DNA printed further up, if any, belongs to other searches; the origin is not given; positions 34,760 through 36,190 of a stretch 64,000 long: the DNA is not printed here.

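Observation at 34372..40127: Enzymatic cargo block at the end of the virion/ejection-protein module: SPFH protein, HTH–metallophosphoesterase, giant GNAT-containing protein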

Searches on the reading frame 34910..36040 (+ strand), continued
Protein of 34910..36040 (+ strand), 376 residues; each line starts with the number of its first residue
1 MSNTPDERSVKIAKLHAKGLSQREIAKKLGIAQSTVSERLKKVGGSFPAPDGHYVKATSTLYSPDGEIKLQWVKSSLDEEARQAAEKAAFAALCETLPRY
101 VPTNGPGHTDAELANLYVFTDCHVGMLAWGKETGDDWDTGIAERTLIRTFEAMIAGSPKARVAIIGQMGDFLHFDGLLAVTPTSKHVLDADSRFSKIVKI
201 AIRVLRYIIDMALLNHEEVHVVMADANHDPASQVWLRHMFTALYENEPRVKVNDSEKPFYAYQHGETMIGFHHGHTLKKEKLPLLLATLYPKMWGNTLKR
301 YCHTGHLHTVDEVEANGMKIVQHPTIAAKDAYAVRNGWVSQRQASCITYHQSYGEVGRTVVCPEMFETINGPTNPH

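Call 44: fold_search(model_id=the predicted structure, library=pdb)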
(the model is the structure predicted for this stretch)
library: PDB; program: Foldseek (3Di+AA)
matches with E <= 10: 996; with E <= 0.001: 92
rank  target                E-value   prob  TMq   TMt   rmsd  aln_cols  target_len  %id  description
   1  4tug_A                2.0e-07  1.00  0.39  0.45   6.2       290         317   13  Crystal structure of MjMre11-DNA2 complex (released 2014-10-15)
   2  4tug_C                2.1e-07  1.00  0.38  0.44   6.4       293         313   14  Crystal structure of MjMre11-DNA2 complex (released 2014-10-15)
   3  4tug_D                3.2e-07  1.00  0.38  0.44   6.7       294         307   13  Crystal structure of MjMre11-DNA2 complex (released 2014-10-15)
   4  4tug_B                3.4e-07  1.00  0.38  0.45   6.2       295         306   12  Crystal structure of MjMre11-DNA2 complex (released 2014-10-15)
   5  9f2a_A                9.2e-07  1.00  0.38  0.33  15.8       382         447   13  Pyrococcus abyssi PolD in complex with Rpa2 winged-helix domain class 2 (composite map) (released 2024-12-04)
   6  2hy1                  1.9e-06  1.00  0.31  0.46   8.2       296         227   11  Crystal structure of Rv0805 (released 2006-12-26)
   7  5dny_A                2.8e-06  1.00  0.38  0.40   5.6       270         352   13  Structure of the ATPrS-Mre11/Rad50-DNA complex (released 2016-02-24)
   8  9f29_A                3.0e-06  1.00  0.39  0.34  15.1       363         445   14  Pyrococcus abyssi PolD in complex with Rpa2 winged-helix domain class 1 (composite map) (released 2024-12-04)
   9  2hyp                  3.2e-06  1.00  0.29  0.43   9.2       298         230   13  Crystal structure of Rv0805 D66A mutant (released 2006-12-26)
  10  5xce_A                3.6e-06  1.00  0.29  0.53  10.4       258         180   15  Crystal structure of Wild type Vps29 from Entamoeba histolytica (released 2017-10-04)
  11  5ihe_A                4.0e-06  1.00  0.38  0.33  16.3       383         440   13  D-family DNA polymerase - DP1 subunit (3'-5' proof-reading exonuclease) (released 2016-08-31)
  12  5ihe_B                4.2e-06  1.00  0.38  0.33  15.8       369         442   13  D-family DNA polymerase - DP1 subunit (3'-5' proof-reading exonuclease) (released 2016-08-31)
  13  6hmf_A                4.5e-06  1.00  0.38  0.33  16.3       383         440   13  D-family DNA polymerase - DP1 subunit (3'-5' proof-reading exonuclease) H451 proof-reading deficient variant (released 2019-01-30)
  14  4tug_E                4.8e-06  1.00  0.40  0.47   5.8       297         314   13  Crystal structure of MjMre11-DNA2 complex (released 2014-10-15)
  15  4tug_F                4.8e-06  1.00  0.38  0.45   6.5       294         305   14  Crystal structure of MjMre11-DNA2 complex (released 2014-10-15)
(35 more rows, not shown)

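Call 70: search_dna_similar(query=window:34910-36040:+, collection=phages, mode=protein, max_rows=40, rows=spread)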
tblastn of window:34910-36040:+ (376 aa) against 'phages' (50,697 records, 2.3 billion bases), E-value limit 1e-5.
Records with a match: 2084; places in all: 2103; records where one place covers at least 80% of the query: 1917.
Best place of each record, by identity: <60% 2084.
By first word of the organism name: Escherichia 559; Klebsiella 468; Salmonella 373; Vibrio 254; Campylobacter 60; Shigella 42; Flavobacterium 28; Rhodobacter 23; Yersinia 17; Ruegeria 17; and 56 more.
By host as written in the record: - 381; Klebsiella pneumoniae 211; Escherichia coli 203; Salmonella enterica subsp. enterica serovar Enteritidis 55; Escherichia coli K-12 MG1655 54; Salmonella enterica 52; Salmonella enterica subsp. enterica serovar Typhimurium 44; Escherichia coli DSM 12242 43; and 404 more.
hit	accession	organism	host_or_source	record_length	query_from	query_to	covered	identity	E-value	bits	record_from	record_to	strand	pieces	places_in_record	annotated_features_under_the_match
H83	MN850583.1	Escherichia phage glasur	Escherichia coli K-12 MG1655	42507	17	367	93%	49.2%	2e-97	323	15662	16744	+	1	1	phosphoesterase | hypothetical protein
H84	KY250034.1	Pectobacterium phage PP99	Pectobacterium carotovorum subsp. ...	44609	20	365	92%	45.6%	2e-99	328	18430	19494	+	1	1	putative exonuclease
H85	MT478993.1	Escherichia phage vB_EcoS_011D5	Escherichia coli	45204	12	367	95%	42.3%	9e-82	278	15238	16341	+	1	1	putative phosphoesterase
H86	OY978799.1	Klebsiella phage vB_Kpn_K52PH129C1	-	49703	18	365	93%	42.6%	3e-68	238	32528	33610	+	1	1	DNA repair exonuclease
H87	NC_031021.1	Salmonella phage MA12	Salmonella enterica serovar Enteritidis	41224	19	366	93%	42.5%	2e-85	288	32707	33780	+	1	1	DNA repair exonuclease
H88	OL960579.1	Escherichia phage vB_EcoS_SA30RD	Escherichia coli O163:H19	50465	19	365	92%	42.5%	1e-64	228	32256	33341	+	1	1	hypothetical protein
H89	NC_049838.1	Klebsiella phage KL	Klebsiella pneumoniae ATCC BAA-2146TM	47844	18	365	93%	42.3%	1e-67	237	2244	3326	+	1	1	DNA repair exonuclease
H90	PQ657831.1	Klebsiella phage Roth93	Klebsiella sp. CFI_001_VIM1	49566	18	365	93%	42.3%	1e-67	237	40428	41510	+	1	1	metallophosphoesterase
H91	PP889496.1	Klebsiella phage phi1_146047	Klebsiella pneumoniae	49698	18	365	93%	42.3%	1e-67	237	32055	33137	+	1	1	DNA repair exonuclease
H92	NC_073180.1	Salmonella phage templet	Salmonella enterica subsp. enterica ...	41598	19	370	94%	41.7%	3e-82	279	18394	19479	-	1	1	calcineurin-like phosphoesterase superfamily domain protein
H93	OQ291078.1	Salmonella phage Kenya-K68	Salmonella enterica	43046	19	370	94%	41.7%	3e-82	279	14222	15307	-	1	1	record has no annotation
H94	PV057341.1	Salmonella phage ST521_1H4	Salmonella enterica subsp. enterica ...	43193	19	366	93%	42.2%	3e-84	285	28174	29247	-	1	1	DNA repair exonuclease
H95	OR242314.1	Salmonella phage RA112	Salmonella enterica subsp. enterica ...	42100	19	366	93%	42.2%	8e-84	283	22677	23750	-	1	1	hypothetical protein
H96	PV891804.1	Klebsiella phage vB_KpnS-Tlon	Klebsiella pneumoniae IDRL-10368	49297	18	365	93%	42.0%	8e-68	237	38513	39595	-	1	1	DNA repair exonuclease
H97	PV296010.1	Klebsiella phage vB_KpnP_XY4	Klebsiella pneumoniae 31109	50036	18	365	93%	42.0%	8e-68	237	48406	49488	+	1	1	hypothetical protein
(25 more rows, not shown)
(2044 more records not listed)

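Call 72: get_annotated_region(hit=H87, flank=6000)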
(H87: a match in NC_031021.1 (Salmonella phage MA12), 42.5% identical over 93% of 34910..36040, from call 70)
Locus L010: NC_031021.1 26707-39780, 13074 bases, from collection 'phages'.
description: Salmonella phage MA12, complete genome.
organism: Salmonella phage MA12 (NCBI taxid 1868170)
taxonomy: Viruses; Duplodnaviria; Heunggongvirae; Uroviricota; Caudoviricetes; Guernseyvirinae; Jerseyvirus
host: Salmonella enterica serovar Enteritidis; source: -; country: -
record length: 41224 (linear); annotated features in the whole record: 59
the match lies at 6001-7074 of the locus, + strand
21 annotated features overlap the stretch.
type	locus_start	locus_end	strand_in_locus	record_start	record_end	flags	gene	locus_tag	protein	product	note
CDS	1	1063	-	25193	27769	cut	-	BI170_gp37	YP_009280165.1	tail protein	-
CDS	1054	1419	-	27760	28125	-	-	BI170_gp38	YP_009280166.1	hypothetical protein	-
CDS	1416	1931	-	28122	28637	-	-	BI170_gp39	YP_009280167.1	minor tail protein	-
CDS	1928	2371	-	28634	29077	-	-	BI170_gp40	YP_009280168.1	hypothetical protein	-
CDS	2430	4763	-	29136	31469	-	-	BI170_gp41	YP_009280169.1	tail length tape measure protein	-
CDS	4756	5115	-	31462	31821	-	-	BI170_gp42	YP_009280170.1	tail assembly chaperone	-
CDS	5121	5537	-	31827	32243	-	-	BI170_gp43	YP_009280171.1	tail assembly chaperone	-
CDS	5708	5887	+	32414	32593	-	-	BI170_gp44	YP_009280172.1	immunity to superinfection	-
CDS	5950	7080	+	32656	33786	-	-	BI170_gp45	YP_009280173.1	DNA repair exonuclease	-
CDS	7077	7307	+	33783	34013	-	-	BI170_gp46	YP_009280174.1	hypothetical protein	-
CDS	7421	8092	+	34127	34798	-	-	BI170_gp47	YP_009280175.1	anti-repressor Ant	putative DNA-binding protein Roi of bacteriophage BP-933W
CDS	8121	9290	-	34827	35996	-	-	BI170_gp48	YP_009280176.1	hypothetical protein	-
CDS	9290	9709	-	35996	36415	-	-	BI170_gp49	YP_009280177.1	tail terminator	-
CDS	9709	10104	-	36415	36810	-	-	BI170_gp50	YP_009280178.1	tail completion or Neck1 protein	-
CDS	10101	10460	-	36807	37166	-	-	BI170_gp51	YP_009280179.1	tail completion or Neck1 protein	-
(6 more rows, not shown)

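Call 73: get_annotated_region(hit=H91, flank=6000)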
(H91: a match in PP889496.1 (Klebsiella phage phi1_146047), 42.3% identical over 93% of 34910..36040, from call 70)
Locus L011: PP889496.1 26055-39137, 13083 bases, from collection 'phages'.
description: Klebsiella phage phi1_146047, complete genome.
organism: Klebsiella phage phi1_146047 (NCBI taxid 3232226)
taxonomy: Viruses
host: Klebsiella pneumoniae; source: sewage; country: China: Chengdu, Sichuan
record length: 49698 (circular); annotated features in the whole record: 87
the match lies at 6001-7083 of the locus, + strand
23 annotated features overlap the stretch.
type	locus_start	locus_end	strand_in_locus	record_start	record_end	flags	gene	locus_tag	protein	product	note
CDS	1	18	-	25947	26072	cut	-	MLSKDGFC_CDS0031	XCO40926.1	hypothetical protein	-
CDS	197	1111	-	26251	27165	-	-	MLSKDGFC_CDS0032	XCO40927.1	DNA primase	DNA, RNA and nucleotide metabolism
CDS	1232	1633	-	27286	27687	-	-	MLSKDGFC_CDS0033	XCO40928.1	transcriptional regulator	transcription regulation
CDS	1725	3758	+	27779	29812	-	-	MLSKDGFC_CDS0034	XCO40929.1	DNA helicase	DNA, RNA and nucleotide metabolism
CDS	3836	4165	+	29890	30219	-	-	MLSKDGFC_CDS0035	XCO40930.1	anti-repressor Ant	transcription regulation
CDS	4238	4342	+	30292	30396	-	-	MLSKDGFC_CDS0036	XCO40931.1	hypothetical protein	-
CDS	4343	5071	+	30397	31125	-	-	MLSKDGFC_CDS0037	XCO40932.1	DNA methyltransferase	-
CDS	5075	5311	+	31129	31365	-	-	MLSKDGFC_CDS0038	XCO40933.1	hypothetical protein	-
CDS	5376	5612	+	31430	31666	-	-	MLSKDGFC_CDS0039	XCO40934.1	hypothetical protein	-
CDS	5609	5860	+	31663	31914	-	-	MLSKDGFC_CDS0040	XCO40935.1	hypothetical protein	-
CDS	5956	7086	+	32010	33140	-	-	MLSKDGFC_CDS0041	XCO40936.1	DNA repair exonuclease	DNA, RNA and nucleotide metabolism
CDS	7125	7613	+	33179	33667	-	-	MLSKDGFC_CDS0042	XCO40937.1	polynucleotide kinase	-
CDS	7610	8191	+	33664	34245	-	-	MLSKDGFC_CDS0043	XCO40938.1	deoxynucleoside monophosphate kinase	-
CDS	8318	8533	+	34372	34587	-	-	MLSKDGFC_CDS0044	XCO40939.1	holin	lysis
CDS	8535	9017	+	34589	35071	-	-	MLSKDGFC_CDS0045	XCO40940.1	endolysin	lysis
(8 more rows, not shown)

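Call 80: search_protein_families(library=padloc, proteins=[window:34910-36040:+], max_evalue=0.01)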
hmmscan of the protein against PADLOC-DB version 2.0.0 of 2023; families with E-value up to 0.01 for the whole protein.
window:34910-36040:+ (376 aa): 3 families
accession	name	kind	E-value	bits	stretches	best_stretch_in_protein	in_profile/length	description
PDLC01848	CARF3--CARF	-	0.0011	16.7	1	5-43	135-173/197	-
PDLC04133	mad1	-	0.0012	17.1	1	20-49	6-33/60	mads_1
PDLC01851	CARF3--CARF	-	0.0022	15.4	1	4-44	211-249/279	-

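Call 104: find_encoding_contigs(protein=P0059, flank=7000, max_places=1)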
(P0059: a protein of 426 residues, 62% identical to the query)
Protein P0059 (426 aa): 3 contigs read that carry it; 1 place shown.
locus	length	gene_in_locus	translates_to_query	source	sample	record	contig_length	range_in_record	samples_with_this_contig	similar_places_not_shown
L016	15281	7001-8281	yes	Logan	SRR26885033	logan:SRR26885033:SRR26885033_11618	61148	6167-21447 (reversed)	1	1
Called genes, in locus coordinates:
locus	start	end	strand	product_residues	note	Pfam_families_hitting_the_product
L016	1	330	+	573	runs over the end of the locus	-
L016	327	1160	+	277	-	PF09931:Phage_phiJL001_Gp84_N (weak), PF09356:Phage_BR0599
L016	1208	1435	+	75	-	-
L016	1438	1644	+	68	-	-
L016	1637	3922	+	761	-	PF13550:Phage-tail_3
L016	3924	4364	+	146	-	-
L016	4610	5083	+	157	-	PF13385:Laminin_G_3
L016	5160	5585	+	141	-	PF13539:Peptidase_M15_4 (weak)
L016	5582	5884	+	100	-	-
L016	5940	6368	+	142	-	-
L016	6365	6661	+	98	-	-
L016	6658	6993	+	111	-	-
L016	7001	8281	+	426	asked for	-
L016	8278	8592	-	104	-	-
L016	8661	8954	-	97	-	-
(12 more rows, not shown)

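Call 105: find_encoding_contigs(protein=P0045, flank=7000, max_places=1)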
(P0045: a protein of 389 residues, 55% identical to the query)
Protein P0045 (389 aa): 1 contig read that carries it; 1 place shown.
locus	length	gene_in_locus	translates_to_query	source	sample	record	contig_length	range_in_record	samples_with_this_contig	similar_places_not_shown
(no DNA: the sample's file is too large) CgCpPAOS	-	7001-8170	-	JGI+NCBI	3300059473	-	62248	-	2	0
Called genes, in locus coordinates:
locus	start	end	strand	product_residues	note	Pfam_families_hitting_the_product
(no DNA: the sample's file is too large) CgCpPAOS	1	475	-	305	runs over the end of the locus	PF01068:DNA_ligase_A_M (weak), PF14743:DNA_ligase_OB_2 (weak)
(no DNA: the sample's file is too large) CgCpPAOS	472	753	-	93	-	-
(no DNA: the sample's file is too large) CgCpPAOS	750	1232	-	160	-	-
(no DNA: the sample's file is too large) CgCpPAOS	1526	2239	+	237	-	-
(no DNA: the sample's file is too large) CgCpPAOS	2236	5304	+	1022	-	PF24801:FNIII-A_GpJ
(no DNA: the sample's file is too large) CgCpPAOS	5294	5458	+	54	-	-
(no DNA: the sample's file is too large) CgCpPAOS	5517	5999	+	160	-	PF05838:Glyco_hydro_108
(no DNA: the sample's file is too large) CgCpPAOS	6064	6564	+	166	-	-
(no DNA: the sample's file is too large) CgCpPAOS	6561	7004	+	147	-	-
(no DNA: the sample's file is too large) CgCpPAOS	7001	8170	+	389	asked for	PF00126:HTH_1 (faint), PF18024:HTH_50 (faint)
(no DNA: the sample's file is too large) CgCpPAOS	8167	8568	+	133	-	-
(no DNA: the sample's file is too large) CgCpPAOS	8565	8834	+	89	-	-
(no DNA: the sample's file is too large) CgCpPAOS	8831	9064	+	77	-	-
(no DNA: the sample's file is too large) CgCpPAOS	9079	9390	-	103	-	-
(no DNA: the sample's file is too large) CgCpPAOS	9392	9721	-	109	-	-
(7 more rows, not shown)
